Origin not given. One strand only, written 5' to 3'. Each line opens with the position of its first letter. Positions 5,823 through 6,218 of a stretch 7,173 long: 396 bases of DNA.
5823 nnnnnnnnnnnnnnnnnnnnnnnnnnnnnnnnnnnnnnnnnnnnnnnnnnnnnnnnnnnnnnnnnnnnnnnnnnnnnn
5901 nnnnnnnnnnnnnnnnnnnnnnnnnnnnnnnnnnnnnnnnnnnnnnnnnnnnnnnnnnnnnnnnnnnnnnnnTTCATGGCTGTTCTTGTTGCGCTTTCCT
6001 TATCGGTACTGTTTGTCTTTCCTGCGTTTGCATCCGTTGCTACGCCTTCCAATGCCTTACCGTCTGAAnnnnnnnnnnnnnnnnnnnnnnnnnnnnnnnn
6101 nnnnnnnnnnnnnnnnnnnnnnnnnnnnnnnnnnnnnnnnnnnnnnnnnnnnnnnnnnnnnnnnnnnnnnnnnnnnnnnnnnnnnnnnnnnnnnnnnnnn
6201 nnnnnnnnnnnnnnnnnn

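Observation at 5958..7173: Long gene for a secreted protein that is missing from the six-frame track, with a signal peptide homologous to that of the pIII-like gene at 440-1405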

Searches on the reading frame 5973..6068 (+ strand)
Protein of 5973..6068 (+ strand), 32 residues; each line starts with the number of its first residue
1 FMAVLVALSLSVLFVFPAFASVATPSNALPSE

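Call 51: search_protein_representatives(alignment_id=A5)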
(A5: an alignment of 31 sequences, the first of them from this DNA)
Query: 31 sequences, 32 profile positions. Proteins with E-value up to 0.001 (for the whole library): 17; up to 1e-10: 0; up to 1e-30: 0. The best 17 are listed.
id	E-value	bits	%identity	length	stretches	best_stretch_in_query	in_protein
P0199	1.8e-09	53.3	-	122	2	1-30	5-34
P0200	1.3e-08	50.6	-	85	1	1-30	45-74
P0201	4.0e-08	49.0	-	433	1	1-32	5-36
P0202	1.1e-07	47.7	-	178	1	1-32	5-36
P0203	3.3e-07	46.1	-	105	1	1-32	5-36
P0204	4.7e-07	45.6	-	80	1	1-30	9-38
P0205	1.2e-06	44.3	-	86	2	4-32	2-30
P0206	2.6e-06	43.2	-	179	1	1-31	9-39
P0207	8.4e-06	41.6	-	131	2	1-27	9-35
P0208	1.4e-05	40.9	-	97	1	1-31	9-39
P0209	1.7e-05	40.6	-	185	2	1-32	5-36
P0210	5.2e-05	39.1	-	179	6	15-26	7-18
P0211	9.4e-05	38.3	-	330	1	3-32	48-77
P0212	1.8e-04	37.4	-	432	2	1-27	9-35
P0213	4.6e-04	36.1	-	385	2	2-27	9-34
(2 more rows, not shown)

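Call 65: search_protein_families(library=pfam, max_evalue=1, proteins=[P0213])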
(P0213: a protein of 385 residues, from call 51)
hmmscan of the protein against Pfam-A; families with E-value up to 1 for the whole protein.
P0213 (385 aa): 1 family
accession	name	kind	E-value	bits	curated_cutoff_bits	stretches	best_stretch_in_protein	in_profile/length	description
PF13786.12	DUF4179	-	0.47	11.4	30.1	1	8-65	14-67/94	Domain of unknown function (DUF4179)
